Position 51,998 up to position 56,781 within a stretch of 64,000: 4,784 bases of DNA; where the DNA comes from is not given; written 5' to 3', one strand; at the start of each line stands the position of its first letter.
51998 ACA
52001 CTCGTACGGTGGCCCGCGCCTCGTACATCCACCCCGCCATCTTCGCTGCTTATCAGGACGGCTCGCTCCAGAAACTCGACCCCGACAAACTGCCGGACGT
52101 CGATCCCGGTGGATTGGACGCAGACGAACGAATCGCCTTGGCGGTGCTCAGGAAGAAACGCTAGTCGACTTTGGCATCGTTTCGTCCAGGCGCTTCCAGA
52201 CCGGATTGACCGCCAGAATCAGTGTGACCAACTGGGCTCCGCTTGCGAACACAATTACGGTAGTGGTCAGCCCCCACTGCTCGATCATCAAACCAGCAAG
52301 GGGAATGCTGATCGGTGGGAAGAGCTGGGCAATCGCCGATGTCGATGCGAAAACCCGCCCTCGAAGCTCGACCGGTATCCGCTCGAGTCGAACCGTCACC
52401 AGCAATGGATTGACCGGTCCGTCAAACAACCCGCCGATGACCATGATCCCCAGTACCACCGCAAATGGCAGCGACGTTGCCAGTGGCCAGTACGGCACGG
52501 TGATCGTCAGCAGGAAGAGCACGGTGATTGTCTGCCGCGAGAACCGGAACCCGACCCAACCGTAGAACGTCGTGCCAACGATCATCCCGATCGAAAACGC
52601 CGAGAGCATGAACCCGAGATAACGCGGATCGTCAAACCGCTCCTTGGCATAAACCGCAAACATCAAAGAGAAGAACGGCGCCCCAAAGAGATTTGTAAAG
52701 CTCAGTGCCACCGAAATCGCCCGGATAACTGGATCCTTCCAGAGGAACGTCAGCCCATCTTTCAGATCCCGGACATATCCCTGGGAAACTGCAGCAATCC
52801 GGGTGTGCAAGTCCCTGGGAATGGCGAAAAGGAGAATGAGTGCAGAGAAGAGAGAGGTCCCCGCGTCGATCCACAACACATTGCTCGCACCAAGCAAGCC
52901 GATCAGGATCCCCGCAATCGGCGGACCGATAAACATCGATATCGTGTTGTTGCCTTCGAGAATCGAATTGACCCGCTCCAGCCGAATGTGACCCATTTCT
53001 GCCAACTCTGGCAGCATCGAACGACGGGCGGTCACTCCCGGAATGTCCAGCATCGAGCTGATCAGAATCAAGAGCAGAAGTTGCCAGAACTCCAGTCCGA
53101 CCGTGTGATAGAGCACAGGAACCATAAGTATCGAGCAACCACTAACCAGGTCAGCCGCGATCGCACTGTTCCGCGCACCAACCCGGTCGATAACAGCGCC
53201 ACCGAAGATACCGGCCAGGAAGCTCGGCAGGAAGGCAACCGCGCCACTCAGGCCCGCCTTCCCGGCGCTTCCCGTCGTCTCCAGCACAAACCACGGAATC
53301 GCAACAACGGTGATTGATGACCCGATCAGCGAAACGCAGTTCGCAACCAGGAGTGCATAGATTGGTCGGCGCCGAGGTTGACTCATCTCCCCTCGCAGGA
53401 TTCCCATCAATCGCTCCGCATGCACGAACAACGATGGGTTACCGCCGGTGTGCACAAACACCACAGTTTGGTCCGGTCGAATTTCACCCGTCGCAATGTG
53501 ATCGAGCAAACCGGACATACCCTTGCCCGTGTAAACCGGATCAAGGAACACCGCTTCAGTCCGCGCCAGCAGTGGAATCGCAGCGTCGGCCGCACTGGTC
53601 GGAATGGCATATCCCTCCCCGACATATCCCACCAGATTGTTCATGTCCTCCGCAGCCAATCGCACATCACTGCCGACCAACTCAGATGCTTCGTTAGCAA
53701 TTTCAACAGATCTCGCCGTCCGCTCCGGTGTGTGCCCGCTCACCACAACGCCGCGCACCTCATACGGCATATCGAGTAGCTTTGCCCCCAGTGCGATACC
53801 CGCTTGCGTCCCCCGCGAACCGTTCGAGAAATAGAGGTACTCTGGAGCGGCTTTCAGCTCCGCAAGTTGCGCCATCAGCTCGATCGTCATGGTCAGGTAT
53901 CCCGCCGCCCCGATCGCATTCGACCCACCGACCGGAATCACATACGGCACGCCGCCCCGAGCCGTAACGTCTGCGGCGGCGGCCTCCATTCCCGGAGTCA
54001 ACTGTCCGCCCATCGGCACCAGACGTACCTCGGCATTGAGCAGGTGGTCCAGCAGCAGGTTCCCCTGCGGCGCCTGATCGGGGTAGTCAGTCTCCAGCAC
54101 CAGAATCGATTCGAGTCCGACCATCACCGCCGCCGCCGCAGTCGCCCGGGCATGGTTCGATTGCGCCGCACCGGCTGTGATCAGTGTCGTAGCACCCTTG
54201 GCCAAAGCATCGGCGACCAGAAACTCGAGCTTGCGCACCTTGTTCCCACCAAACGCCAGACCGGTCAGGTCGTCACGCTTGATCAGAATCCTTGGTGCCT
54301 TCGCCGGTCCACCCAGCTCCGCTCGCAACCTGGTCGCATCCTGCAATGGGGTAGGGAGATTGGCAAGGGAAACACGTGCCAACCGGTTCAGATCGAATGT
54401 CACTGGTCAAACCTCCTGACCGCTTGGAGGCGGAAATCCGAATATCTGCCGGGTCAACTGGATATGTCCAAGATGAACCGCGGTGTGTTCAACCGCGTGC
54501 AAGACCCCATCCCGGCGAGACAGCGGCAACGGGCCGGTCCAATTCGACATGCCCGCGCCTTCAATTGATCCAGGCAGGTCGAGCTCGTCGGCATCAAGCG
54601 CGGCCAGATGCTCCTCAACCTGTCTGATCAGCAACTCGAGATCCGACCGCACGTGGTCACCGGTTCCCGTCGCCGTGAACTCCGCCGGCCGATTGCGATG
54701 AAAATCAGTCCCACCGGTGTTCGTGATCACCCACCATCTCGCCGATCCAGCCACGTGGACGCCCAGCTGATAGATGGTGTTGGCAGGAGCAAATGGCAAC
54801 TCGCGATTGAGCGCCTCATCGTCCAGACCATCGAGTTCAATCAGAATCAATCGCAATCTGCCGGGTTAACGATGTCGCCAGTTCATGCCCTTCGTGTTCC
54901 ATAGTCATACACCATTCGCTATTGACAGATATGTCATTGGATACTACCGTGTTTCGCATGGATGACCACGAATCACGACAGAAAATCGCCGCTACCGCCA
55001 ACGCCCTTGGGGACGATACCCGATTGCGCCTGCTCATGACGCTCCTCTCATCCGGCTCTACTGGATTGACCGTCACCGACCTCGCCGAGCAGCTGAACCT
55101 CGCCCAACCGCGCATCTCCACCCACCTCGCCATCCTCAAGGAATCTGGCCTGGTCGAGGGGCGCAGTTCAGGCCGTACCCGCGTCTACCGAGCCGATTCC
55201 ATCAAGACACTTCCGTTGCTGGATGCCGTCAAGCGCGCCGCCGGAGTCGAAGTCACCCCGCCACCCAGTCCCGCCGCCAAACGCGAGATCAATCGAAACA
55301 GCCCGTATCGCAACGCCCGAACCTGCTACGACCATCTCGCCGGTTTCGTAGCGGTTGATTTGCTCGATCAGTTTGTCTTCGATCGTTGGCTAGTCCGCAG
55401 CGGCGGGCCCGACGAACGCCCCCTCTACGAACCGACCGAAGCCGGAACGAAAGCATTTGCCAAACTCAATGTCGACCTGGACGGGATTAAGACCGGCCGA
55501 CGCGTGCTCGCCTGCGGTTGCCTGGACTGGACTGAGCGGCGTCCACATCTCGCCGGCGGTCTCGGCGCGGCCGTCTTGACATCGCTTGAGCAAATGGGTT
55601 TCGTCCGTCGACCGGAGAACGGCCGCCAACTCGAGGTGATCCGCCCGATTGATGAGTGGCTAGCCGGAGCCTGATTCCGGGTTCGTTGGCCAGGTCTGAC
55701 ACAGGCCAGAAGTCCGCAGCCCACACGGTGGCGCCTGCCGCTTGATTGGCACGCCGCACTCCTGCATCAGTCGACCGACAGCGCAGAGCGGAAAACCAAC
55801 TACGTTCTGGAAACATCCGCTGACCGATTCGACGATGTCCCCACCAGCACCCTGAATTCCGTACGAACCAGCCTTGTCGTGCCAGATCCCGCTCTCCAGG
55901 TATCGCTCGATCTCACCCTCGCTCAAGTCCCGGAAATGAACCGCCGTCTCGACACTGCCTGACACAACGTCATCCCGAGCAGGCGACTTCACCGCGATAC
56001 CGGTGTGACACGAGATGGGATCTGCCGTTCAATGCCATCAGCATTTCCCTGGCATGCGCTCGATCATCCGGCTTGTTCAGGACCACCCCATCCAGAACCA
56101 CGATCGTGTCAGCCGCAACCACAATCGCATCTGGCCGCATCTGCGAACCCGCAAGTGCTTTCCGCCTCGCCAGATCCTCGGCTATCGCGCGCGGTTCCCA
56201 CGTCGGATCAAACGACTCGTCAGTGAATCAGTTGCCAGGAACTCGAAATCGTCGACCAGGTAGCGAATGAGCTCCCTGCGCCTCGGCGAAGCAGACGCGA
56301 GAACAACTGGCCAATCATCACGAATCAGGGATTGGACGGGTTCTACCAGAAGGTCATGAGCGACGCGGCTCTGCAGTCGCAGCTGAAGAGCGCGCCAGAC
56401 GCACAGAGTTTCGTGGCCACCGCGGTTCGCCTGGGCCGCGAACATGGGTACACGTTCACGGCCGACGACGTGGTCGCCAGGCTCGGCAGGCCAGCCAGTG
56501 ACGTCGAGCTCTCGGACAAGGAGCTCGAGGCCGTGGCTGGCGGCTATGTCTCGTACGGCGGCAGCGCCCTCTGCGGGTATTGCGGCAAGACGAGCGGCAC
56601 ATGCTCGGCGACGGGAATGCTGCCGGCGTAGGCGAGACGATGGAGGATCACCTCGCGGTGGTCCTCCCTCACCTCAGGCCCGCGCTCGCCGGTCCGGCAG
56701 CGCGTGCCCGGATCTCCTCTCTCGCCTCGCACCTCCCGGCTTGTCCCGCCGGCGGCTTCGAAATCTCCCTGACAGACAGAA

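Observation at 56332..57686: Nif11-leader RiPP precursor coupled to an unrecognised 348-aa protein, with no canonical maturase in view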

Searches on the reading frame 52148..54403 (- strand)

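Call 60: search_protein_families(library=pfam, proteins=[window:52148-54403:-], max_evalue=0.001)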
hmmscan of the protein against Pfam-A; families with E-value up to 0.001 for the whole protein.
window:52148-54403:- (751 aa): 3 families
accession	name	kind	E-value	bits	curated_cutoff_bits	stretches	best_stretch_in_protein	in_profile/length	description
PF00291.31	PALP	-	2.4e-44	152.3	35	1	12-320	2-295/295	Pyridoxal-phosphate dependent enzyme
PF07690.21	MFS_1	-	2.6e-30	106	33.4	2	351-587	1-229/347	Major Facilitator Superfamily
PF05977.19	MFS_3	-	3.6e-13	49.3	27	1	345-658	8-318/524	Transmembrane secretion effector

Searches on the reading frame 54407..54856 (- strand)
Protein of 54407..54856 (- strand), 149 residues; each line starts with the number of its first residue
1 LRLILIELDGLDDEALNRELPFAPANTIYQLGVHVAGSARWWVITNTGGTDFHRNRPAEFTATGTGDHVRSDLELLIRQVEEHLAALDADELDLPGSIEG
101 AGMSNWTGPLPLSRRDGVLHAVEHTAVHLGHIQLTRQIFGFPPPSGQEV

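Call 60: search_protein_families(library=pfam, proteins=[window:54407-54856:-], max_evalue=0.001)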
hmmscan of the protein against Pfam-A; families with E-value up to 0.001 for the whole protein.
window:54407-54856:- (149 aa): 3 families
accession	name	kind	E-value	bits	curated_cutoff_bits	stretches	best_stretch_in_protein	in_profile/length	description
PF04978.18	MST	-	1.9e-11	45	27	1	4-138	13-146/149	Mycothiol-S-transferase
PF12867.12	DinB_2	-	4.5e-08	34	24.8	1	8-132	13-128/128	DinB superfamily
PF11716.13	MDMPI_N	-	0.00048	21.3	24.2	1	8-93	12-109/140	Mycothiol maleylpyruvate isomerase N-terminal domain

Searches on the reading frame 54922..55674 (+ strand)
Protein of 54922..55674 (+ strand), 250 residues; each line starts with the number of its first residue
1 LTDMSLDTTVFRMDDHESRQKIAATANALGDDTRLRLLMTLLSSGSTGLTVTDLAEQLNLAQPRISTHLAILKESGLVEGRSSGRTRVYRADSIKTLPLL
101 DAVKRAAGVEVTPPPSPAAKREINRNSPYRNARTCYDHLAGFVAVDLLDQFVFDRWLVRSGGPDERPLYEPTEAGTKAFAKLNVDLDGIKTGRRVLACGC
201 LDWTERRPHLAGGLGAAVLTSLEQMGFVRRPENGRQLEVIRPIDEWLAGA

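Call 60: search_protein_families(library=pfam, proteins=[window:54922-55674:+], max_evalue=0.001)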
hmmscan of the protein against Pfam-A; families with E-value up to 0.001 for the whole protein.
window:54922-55674:+ (250 aa): 9 families
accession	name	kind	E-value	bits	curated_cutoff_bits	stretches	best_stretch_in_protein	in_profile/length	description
PF01022.26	HTH_5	-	7e-13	48.7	22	1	31-79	1-46/47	Bacterial regulatory protein, arsR family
PF12840.13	HTH_20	-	9e-10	38.8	27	1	29-80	1-50/51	Helix-turn-helix domain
PF12802.13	MarR_2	-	3.8e-08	33.8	27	1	33-85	6-57/61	MarR family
PF01047.28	MarR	-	2.7e-07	30.8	24.6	1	33-79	4-48/59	MarR family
PF01978.25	TrmB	-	4.2e-07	30.1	25.6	1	39-91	15-64/68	Sugar-specific transcriptional regulator TrmB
PF13412.12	HTH_24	-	2e-05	24.5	21.9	1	48-79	17-48/48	Winged helix-turn-helix DNA-binding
PF09339.16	HTH_IclR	-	3.5e-05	23.9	22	0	38-79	8-49/52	IclR helix-turn-helix domain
PF25212.1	HVO_A0114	-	4.1e-05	23.7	27.6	0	32-87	22-75/84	HVO_A0114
PF13545.12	HTH_Crp_2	-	0.00076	19.8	27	0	48-86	22-59/70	Crp-like helix-turn-helix domain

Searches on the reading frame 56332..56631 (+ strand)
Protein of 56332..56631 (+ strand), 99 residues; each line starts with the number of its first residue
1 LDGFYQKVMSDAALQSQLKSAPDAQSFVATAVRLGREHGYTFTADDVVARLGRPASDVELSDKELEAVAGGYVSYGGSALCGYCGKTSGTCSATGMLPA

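Call 3: search_protein_families(library=pfam, proteins=[window:56332-56631:+], max_evalue=1)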
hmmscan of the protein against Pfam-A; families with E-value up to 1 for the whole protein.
window:56332-56631:+ (99 aa): 1 family
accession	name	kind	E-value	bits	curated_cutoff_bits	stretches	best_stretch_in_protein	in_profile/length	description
PF07862.16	Nif11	-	1.9e-10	41.3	23.8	1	4-46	9-47/48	Nif11 domain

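Call 4: search_protein_families(library=ncbifam, proteins=[window:56332-56631:+], max_evalue=1)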
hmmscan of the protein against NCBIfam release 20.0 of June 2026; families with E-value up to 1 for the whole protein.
window:56332-56631:+ (99 aa): 7 families
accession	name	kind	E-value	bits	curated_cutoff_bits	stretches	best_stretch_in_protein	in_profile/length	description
TIGR03798.1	leader_Nif11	subfamily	8e-13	48.4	32.3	1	3-71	8-68/68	Nif11-like leader peptide family RiPP precursor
TIGR04149.1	GG_sam_targ_CFB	domain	0.0011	18.8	25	1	56-95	13-42/43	TIGR04149 family rSAM-modified RiPP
NF038167.1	cyan_ocin_like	subfamily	0.0018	18.4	32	1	58-73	9-23/72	CTB family bacteriocin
TIGR03898.1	lanti_MRSA_kill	subfamily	0.016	15.1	23.5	1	54-71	27-44/44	mersacidin/lichenicidin family type 2 lantibiotic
TIGR01847.1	bacteriocin_sig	domain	0.018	15.7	15.7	1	59-71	3-15/15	bacteriocin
TIGR03793.1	leader_NHLP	domain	0.044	13.6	50.9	1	54-71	59-77/77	NHLP leader peptide family RiPP precursor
TIGR03949.1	bact_IIb_cerein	subfamily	0.073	12.9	21.5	1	58-74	2-18/45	class IIb bacteriocin, lactobin A/cerein 7B family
